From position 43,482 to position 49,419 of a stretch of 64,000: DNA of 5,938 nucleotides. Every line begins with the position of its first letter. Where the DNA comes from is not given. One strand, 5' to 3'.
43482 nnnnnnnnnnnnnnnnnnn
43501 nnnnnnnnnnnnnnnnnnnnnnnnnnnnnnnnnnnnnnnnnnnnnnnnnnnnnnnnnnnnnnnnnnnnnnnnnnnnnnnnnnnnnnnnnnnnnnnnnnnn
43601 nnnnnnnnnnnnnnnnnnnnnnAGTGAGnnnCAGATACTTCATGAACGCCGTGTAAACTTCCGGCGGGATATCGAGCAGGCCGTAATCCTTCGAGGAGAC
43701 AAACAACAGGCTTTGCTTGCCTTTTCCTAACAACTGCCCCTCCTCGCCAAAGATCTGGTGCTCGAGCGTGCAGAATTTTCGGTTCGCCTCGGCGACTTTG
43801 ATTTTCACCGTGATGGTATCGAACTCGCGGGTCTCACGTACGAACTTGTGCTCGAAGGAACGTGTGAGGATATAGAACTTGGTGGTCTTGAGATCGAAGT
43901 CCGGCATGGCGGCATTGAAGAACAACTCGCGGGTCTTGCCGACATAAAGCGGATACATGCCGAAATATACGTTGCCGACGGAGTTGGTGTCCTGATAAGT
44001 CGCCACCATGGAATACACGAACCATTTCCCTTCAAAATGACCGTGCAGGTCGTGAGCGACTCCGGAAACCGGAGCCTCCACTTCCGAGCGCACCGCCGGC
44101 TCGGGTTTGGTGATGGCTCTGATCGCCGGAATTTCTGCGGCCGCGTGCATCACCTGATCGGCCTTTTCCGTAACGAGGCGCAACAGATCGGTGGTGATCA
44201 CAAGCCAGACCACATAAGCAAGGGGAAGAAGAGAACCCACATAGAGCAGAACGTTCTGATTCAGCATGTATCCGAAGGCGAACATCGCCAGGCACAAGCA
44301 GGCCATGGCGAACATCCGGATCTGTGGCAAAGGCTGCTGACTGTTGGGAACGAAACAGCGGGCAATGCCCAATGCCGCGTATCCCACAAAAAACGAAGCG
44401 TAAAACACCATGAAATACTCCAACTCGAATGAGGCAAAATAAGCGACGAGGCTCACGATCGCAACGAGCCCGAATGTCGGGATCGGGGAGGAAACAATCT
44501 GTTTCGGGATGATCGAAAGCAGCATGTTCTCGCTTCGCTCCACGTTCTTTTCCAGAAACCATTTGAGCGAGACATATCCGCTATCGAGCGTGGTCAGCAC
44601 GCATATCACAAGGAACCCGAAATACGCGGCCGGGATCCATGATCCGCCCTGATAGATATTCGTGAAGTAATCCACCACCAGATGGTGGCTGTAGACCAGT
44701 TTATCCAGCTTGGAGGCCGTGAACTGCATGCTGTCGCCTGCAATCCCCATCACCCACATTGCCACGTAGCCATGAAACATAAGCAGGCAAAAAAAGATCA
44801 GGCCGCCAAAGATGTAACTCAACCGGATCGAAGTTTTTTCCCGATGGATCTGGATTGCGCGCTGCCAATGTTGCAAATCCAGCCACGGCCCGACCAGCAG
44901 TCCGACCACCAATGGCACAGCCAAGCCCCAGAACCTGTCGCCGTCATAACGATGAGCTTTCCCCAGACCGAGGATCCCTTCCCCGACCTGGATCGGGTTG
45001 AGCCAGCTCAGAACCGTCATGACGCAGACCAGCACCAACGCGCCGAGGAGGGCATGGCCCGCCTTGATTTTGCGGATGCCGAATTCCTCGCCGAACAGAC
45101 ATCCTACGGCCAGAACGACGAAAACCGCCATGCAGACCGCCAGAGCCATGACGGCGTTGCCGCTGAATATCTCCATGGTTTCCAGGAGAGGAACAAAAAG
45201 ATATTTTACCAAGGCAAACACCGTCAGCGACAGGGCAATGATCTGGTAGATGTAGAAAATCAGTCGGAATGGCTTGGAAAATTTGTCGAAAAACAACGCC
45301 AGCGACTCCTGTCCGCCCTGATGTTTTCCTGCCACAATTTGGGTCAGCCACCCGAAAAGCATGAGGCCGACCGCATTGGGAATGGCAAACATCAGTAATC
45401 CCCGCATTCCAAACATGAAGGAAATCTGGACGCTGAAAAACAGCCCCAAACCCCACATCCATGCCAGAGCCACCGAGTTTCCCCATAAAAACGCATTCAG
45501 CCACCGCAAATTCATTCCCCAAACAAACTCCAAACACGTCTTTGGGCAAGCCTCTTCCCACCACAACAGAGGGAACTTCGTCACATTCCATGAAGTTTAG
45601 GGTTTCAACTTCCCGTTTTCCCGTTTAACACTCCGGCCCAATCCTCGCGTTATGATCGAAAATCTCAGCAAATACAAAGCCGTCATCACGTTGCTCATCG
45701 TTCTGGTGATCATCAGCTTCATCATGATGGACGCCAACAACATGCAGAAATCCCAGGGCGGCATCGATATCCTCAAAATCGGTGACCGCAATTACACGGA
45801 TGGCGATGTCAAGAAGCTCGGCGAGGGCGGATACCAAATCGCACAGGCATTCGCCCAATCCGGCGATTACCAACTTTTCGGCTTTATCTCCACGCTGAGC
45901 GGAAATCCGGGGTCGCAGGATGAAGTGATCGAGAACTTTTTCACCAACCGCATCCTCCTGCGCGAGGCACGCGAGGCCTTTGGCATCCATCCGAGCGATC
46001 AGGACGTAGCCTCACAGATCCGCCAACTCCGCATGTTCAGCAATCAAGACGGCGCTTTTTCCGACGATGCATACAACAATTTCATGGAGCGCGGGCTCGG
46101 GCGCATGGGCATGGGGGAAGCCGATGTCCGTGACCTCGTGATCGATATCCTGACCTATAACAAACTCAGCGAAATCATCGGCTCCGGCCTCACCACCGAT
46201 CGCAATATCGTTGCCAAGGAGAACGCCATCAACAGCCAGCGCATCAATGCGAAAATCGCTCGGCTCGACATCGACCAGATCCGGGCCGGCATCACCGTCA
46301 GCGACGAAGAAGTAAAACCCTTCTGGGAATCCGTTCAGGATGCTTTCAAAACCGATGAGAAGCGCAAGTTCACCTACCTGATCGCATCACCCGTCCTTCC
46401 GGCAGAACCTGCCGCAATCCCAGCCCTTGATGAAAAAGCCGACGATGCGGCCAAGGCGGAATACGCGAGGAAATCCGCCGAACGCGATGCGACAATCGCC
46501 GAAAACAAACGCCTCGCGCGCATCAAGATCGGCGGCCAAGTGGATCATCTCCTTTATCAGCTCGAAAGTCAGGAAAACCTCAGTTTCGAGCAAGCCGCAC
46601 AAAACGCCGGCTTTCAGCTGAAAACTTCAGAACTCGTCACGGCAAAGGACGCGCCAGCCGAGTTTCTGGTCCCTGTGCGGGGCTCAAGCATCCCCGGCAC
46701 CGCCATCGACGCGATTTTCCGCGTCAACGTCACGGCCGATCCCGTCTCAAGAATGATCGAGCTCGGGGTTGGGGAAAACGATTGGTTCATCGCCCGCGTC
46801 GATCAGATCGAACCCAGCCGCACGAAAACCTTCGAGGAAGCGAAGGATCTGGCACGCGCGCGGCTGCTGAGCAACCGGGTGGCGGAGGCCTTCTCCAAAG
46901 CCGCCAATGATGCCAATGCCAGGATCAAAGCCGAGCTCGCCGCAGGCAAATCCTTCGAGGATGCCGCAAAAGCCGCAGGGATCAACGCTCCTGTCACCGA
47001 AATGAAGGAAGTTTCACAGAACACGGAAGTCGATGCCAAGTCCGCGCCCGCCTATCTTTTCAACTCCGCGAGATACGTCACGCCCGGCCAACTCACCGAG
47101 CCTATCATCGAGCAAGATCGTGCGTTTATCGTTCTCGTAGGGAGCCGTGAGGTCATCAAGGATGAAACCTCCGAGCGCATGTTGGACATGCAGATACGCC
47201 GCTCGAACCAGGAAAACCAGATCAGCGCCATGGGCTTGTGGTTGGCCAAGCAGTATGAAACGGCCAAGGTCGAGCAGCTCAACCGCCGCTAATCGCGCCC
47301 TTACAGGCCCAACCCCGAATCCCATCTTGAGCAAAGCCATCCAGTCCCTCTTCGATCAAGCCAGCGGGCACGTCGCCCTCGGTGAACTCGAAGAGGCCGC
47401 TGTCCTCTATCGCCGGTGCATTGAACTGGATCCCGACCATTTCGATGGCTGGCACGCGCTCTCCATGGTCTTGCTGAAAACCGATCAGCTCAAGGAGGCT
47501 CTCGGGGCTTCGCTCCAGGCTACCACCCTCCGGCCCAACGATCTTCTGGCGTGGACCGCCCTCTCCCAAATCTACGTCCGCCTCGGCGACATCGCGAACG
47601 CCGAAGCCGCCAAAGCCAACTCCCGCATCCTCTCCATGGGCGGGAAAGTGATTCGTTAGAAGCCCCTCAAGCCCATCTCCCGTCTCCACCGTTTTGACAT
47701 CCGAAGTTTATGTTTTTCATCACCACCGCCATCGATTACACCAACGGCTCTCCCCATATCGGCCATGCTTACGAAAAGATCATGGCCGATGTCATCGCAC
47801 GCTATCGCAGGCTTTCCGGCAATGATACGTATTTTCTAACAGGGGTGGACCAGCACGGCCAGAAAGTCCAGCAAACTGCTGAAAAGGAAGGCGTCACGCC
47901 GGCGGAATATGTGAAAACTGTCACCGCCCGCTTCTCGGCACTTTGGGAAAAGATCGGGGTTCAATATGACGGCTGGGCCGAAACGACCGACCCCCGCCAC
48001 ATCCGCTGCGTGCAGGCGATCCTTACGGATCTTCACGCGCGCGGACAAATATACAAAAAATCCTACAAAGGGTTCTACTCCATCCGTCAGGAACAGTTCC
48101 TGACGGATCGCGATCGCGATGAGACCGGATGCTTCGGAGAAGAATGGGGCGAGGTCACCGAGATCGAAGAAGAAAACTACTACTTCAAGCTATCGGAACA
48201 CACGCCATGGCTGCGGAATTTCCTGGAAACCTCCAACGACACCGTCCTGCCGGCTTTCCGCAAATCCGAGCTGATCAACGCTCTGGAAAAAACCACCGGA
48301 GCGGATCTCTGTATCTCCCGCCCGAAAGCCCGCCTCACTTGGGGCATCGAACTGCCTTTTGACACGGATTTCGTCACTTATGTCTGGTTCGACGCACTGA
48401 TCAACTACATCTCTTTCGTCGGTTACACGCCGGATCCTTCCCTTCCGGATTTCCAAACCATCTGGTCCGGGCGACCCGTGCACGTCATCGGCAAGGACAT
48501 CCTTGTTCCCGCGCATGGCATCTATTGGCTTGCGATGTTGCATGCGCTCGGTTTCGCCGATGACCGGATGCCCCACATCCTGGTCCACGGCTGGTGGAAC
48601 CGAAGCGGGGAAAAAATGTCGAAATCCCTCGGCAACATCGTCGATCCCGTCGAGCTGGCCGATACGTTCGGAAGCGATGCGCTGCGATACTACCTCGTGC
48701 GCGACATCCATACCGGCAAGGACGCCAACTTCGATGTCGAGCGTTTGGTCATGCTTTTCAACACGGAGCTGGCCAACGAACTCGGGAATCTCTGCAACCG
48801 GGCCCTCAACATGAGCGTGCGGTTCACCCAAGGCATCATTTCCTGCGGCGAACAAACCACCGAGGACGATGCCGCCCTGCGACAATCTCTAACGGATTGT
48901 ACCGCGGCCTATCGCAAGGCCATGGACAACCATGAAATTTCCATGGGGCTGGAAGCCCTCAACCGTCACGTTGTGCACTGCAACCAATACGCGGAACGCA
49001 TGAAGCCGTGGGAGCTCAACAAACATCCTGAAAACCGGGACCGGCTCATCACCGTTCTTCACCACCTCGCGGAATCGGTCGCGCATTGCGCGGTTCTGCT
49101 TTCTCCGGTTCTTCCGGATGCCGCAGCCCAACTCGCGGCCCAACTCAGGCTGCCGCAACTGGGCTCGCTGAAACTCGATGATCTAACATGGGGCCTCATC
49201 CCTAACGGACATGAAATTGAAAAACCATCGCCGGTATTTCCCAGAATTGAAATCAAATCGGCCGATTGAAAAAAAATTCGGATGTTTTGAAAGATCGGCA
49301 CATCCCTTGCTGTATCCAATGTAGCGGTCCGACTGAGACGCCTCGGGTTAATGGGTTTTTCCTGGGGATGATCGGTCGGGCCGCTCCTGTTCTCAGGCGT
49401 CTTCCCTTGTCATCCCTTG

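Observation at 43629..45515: SSS-like transporter fused to an enediyne-type hot-dog thioesterase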

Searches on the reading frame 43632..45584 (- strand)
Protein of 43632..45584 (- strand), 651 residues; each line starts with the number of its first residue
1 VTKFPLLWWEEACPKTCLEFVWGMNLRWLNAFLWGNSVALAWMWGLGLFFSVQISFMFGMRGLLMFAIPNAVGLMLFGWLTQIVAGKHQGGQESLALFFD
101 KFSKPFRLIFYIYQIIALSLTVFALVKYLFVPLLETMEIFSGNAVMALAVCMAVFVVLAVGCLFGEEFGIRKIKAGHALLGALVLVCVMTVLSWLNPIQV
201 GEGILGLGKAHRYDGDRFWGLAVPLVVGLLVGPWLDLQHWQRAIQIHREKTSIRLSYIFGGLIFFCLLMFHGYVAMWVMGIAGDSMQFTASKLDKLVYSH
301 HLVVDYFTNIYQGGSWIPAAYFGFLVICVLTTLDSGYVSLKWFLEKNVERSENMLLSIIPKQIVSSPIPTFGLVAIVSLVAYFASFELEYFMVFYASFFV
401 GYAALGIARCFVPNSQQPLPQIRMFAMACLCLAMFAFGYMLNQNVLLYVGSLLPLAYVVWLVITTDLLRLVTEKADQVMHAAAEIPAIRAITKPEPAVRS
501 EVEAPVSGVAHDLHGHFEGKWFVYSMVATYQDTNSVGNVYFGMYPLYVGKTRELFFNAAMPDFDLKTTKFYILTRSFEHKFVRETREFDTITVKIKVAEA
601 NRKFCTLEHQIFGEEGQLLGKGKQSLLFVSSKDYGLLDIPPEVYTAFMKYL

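Call 4: search_protein_families(library=pfam, proteins=[window:43632-45584:-], max_evalue=1)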
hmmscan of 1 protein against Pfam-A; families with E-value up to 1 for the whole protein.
window:43632-45584:- (651 aa): 3 families
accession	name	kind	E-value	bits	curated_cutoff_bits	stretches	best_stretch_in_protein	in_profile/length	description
PF13279.12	4HBT_2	-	2.6e-10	41.3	25.5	1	531-646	4-121/122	Thioesterase-like superfamily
PF03061.28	4HBT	-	0.00037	21.2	20.6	1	537-618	2-77/79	Thioesterase superfamily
PF01643.23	Acyl-ACP_TE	-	0.02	15.1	23.7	1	582-645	66-129/131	Acyl-ACP thioesterase N-terminal domain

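Call 5: search_protein_families(library=ncbifam, proteins=[window:43632-45584:-], max_evalue=1)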
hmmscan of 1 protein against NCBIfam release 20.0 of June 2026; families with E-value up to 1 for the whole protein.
window:43632-45584:- (651 aa): 4 families
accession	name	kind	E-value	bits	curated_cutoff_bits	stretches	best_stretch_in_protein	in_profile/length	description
TIGR00051.1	TIGR00051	subfamily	0.0001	22.6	68.7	1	529-639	5-116/117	YbgC/FadM family acyl-CoA thioesterase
TIGR02799.1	thio_ybgC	equivalog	0.00038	20.7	141.35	1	529-643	8-123/126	tol-pal system-associated acyl-CoA thioesterase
NF047424.1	MenI_Staph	exception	0.0092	15.9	225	1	527-632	9-115/148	1,4-dihydroxy-2-naphthoyl-CoA hydrolase MenI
NF008065.0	PRK10800.1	equivalog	0.079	13.1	185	1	521-630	5-115/134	tol-pal system-associated acyl-CoA thioesterase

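Call 6: find_homologous_proteins(query=window:43632-45584:-)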
Query window:43632-45584:- (651 aa): 1069 proteins with E <= 0.001 among 8000 candidates; the best 120 are listed.
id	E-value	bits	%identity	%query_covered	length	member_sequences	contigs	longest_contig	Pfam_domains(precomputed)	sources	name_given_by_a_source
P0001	0.0e+0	1422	100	96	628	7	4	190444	PF13279.13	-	-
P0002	0.0e+0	1283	87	99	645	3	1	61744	PF13279.13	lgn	-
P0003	0.0e+0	1263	86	99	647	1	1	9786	PF13279.13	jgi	jgi:acyl-CoA thioesterase FadM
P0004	0.0e+0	1260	86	99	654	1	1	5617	PF13279.13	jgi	jgi:acyl-CoA thioesterase FadM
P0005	0.0e+0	1256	87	96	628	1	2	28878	PF13279.13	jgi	jgi:acyl-CoA thioesterase FadM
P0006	0.0e+0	1255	86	99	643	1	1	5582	PF13279.13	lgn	-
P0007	0.0e+0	1249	87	96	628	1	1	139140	PF13279.13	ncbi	-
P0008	0.0e+0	1245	87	96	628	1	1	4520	PF13279.13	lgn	-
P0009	0.0e+0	1243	86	96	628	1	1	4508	PF13279.13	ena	-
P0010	0.0e+0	1242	87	96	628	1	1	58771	PF13279.13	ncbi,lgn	-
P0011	0.0e+0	1242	86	96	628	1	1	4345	PF13279.13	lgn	-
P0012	0.0e+0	1240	86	97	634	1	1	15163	PF13279.13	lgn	-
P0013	0.0e+0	1238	86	97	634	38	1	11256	PF13279.13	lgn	-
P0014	0.0e+0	1234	85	97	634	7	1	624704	PF13279.13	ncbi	-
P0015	0.0e+0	1232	86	97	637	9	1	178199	PF13279.13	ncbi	-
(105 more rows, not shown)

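Call 22: find_related_loci(query=A1, collection=genome_contigs, flank=8000)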
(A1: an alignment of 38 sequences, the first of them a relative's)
Query A1 (628 aa) in genome_contigs; peptide patterns used: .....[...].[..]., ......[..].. (x = any residue, [..] = any of these).
598 stretches matched a pattern (row limit reached: there are more); 581 encode a relative of the query (tblastn E <= 1e-3); the best 80 are kept; 80 distinct loci.
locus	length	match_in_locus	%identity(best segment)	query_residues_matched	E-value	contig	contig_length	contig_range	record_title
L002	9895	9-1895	92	1-628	0e+0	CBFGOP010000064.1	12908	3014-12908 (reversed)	MAG TPA_asm: uncultured Prosthecobacter sp. isolate SRR29873476_binner23_Refined_3 genome assembly, contig: ERZ27315264.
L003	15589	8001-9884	87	1-628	0e+0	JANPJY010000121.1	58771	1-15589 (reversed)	MAG: Akkermansiaceae bacterium isolate VAR_61_metabat_349 VAR_61_k141_2608847, whole genome shotgun sequence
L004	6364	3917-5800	86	1-628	0e+0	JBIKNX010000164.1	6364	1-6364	MAG: Luteolibacter sp. isolate ME2014-10-16_3300042505_group5_bin11 Rohwer_bin2731_scaffold_10634_c1, whole genome shotg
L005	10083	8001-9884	86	1-628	0e+0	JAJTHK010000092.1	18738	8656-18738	MAG: Luteolibacter sp. isolate CoA8N_E16 k141_1776649, whole genome shotgun sequence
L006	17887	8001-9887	85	1-628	0e+0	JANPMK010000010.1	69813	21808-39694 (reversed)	MAG: Akkermansiaceae bacterium isolate VAR_48_metabat_265_sub VAR_48_k141_1307200, whole genome shotgun sequence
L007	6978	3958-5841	85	1-628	0e+0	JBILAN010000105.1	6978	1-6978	MAG: Luteolibacter sp. isolate ME2016-05-12_3300042304_group7_bin92 Rohwer_bin2733_scaffold_6255_c2, whole genome shotgu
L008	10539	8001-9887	84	1-628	0e+0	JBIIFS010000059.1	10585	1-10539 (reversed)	MAG: Luteolibacter sp. isolate ME2001-06-04pf_3300042445_group1_bin230 Rohwer_bin2707_scaffold_4076_c2, whole genome sho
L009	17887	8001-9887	84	1-628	0e+0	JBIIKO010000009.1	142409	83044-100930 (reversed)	MAG: Luteolibacter sp. isolate ME2001-11-26pf_3300042887_group1_bin237 Rohwer_bin2708_scaffold_36_c1, whole genome shotg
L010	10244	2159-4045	84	1-628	0e+0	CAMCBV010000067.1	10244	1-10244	MAG: Prosthecobacter debontii isolate MoH-02may19-336 genome assembly, contig: MoH-02may19-C13264, whole genome shotgun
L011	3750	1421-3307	84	1-628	0e+0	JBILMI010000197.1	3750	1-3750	MAG: Luteolibacter sp. isolate ME2017-08-18_3300034012_group7_bin60 Rohwer_bin2738_scaffold_28629_c1, whole genome shotg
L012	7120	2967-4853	84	1-628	0e+0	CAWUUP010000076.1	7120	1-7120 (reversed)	MAG: uncultured Luteolibacter sp. isolate HER19_SLC_1000_bin_44_1 genome assembly, contig: HER19_SLC_1000_bin_44-read_21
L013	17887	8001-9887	82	1-628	0e+0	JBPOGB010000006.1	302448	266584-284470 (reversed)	MAG: Luteolibacter sp. isolate MAG_25 MAG_25_6, whole genome shotgun sequence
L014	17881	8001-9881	83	1-628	0e+0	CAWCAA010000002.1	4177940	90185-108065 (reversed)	MAG: uncultured Verrucomicrobiae bacterium isolate MFD03250.bin.1.149 genome assembly, contig: contig_1581, whole genome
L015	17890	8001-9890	82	1-628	0e+0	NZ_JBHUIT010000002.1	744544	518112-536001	Luteolibacter algae strain KCTC 22040 platanus_K_25_97_2, whole genome shotgun sequence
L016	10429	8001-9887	85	1-628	0e+0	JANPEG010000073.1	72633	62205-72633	MAG: Akkermansiaceae bacterium isolate VAR_78_metabat_28 VAR_78_k141_2089378, whole genome shotgun sequence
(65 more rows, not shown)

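Call 31: predict_structure(alignment_id=A1)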
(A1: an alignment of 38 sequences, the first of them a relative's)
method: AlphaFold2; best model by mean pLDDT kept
length: 628 residues; sequences in the alignment: 38
mean_pLDDT: 87.3   pTM: 0.71
mean pLDDT of the five models: 87.3, 87.2, 86.8, 86.5, 86.0
residues with pLDDT >= 90: 401; 70-90: 159; 50-70: 38; < 50: 30
segments of 3 or more residues with pLDDT < 50: 464-488, 510-512
pLDDT, mean of each block of 10 residues (from residue 1): 84 95 88 96 96 97 88 91 92 96 95 91 95 96 93 97 97 88 89 89 93 96 96 98 97 94 88 92 93 95 96 96 81 81 94 97 92 94 86 70 95 92 95 90 63 56 46 34 40 88 74 63 91 89 89 89 84 91 94 91 92 89 80
secondary structure, 60 per line:
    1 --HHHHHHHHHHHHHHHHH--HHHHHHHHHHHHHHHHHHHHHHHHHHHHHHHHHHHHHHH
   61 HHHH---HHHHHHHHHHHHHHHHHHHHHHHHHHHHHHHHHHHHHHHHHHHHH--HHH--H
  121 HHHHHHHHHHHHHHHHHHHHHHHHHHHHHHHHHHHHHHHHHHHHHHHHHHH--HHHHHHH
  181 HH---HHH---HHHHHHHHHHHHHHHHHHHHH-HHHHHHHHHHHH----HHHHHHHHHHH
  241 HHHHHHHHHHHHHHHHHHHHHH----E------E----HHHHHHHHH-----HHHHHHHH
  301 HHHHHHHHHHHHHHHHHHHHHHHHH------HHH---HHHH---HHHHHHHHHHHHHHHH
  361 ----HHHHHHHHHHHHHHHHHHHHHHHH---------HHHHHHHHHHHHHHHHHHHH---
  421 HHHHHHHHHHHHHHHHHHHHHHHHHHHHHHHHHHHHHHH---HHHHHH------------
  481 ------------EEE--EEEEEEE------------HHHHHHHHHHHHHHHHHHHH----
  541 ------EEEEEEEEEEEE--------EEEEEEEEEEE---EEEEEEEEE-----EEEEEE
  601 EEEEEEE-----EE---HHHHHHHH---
elements in order: H3-19 H22-64 H68-112 H120-171 H174-182 H192-212 H214-225 H230-262 H279-287 H293-325 H338-341 H345-360 H365-388 H398-417 H421-459 H463-468 E493-495 E498-504 H517-536 E547-558 E567-577 E581-589 E595-607 H618-625

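Call 35: fold_search(model_id=the predicted structure, library=pdb)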
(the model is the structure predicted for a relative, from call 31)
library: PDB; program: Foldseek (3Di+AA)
matches with E <= 10: 1047; with E <= 0.001: 232
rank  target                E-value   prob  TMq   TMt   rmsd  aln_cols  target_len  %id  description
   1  5vpj_C                2.8e-07  1.00  0.20  0.81   2.6       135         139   27  The crystal structure of a thioesterase from Actinomadura verrucosospora (released 2017-07-19)
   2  5vpj_B                3.7e-07  1.00  0.19  0.81   2.5       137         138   27  The crystal structure of a thioesterase from Actinomadura verrucosospora (released 2017-07-19)
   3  2w3x_F                6.7e-07  1.00  0.20  0.82   2.2       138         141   23  Crystal structure of a bifunctional hotdog fold thioesterase in enediyne biosynthesis, CalE7 (released 2009-04-07)
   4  9ccr_C                7.2e-07  1.00  0.20  0.82   2.4       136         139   26  Crystal structure of the EspE7 thioesterase mutant R35A from the esperamicin biosynthetic pathway at 1.6 A (released 2025-06-25)
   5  5vpj_A                7.2e-07  1.00  0.19  0.81   2.6       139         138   27  The crystal structure of a thioesterase from Actinomadura verrucosospora (released 2017-07-19)
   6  2w3x_E                7.6e-07  1.00  0.20  0.79   2.4       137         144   23  Crystal structure of a bifunctional hotdog fold thioesterase in enediyne biosynthesis, CalE7 (released 2009-04-07)
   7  9c0e_A                9.0e-07  1.00  0.43  0.32   9.7       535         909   14  Phosphorylated human NKCC1_K289NA492E in complex with furosemide (released 2025-02-12)
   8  5vpj_G                1.0e-06  1.00  0.20  0.83   2.3       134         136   25  The crystal structure of a thioesterase from Actinomadura verrucosospora (released 2017-07-19)
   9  5vpj_D                1.1e-06  1.00  0.19  0.81   2.3       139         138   27  The crystal structure of a thioesterase from Actinomadura verrucosospora (released 2017-07-19)
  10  5vpj_H                1.3e-06  1.00  0.19  0.82   2.3       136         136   25  The crystal structure of a thioesterase from Actinomadura verrucosospora (released 2017-07-19)
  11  2w3x_A                1.4e-06  1.00  0.20  0.83   2.2       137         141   23  Crystal structure of a bifunctional hotdog fold thioesterase in enediyne biosynthesis, CalE7 (released 2009-04-07)
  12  5vpj_I                1.4e-06  1.00  0.19  0.81   2.4       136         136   25  The crystal structure of a thioesterase from Actinomadura verrucosospora (released 2017-07-19)
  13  9ccr_D                1.4e-06  1.00  0.19  0.81   2.4       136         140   26  Crystal structure of the EspE7 thioesterase mutant R35A from the esperamicin biosynthetic pathway at 1.6 A (released 2025-06-25)
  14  4i4j_F                1.4e-06  1.00  0.19  0.77   2.9       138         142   21  The structure of SgcE10, the ACP-polyene thioesterase involved in C-1027 biosynthesis (released 2012-12-12)
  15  5vpj_F                1.4e-06  1.00  0.19  0.81   2.5       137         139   25  The crystal structure of a thioesterase from Actinomadura verrucosospora (released 2017-07-19)
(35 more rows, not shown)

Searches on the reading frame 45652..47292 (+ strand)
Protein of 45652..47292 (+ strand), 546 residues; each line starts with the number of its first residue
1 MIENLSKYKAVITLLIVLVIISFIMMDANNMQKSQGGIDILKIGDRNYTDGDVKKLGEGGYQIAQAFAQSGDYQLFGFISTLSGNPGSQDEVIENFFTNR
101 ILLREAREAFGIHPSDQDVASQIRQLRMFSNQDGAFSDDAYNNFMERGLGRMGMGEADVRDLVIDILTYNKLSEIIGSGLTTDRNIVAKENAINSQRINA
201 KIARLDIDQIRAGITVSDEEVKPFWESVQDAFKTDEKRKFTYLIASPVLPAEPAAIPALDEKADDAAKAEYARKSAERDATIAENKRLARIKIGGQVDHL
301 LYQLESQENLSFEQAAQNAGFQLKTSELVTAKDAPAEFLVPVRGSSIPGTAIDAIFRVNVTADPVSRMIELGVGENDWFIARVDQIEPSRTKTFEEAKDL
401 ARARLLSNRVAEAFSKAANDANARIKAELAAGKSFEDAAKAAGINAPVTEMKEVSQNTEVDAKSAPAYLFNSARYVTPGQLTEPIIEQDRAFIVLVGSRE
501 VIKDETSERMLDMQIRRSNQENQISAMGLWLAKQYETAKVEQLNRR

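Call 12: search_protein_families(library=pfam, proteins=[window:45652-47292:+], max_evalue=0.001)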
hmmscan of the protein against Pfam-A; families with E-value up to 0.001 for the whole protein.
window:45652-47292:+ (546 aa): 3 families
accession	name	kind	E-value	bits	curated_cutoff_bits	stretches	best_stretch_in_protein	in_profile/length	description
PF13624.11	SurA_N_3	-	2.2e-13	50.8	27.2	1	1-147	1-140/162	SurA-like N-terminal domain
PF13145.12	Rotamase_2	-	1.4e-12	49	27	2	216-399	1-121/121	PPIC-type PPIASE domain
PF13623.11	SurA_N_2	-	2.1e-08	34.6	28.5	1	7-145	7-145/145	SurA-like N-terminal domain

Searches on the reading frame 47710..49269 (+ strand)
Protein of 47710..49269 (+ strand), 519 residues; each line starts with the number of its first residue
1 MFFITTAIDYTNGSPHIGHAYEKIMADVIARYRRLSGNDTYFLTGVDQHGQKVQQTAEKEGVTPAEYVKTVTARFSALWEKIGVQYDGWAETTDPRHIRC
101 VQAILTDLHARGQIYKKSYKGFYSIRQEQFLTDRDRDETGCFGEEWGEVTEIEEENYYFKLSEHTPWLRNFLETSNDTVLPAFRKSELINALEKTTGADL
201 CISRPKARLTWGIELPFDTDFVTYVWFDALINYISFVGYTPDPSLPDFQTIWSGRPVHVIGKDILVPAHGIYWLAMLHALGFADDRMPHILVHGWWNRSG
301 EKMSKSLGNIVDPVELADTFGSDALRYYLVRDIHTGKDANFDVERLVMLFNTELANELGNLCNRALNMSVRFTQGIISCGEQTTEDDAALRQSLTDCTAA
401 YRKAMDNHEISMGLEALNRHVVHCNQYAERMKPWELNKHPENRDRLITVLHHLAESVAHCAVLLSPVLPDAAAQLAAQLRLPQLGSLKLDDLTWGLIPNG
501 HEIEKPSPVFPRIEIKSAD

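Call 12: search_protein_families(library=pfam, proteins=[window:47710-49269:+], max_evalue=0.001)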
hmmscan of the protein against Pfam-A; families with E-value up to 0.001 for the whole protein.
window:47710-49269:+ (519 aa): 5 families
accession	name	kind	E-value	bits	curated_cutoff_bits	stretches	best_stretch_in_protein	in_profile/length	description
PF09334.17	tRNA-synt_1g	-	1.4e-96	324.1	20.1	2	150-365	176-390/391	tRNA synthetases class I (M)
PF00133.28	tRNA-synt_1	-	1.4e-27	97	22.7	2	2-217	25-245/414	tRNA synthetases class I (I, L, M and V)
PF01406.26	tRNA-synt_1e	-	2.5e-14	53.8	27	2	257-332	210-283/301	tRNA synthetases class I (C) catalytic domain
PF19303.5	Anticodon_3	-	7.5e-11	42.6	23.5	1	380-514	4-136/152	Anticodon binding domain of methionyl tRNA ligase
PF01921.24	tRNA-synt_1f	-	0.00015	21.2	27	0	287-342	266-323/360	tRNA synthetases class I (K)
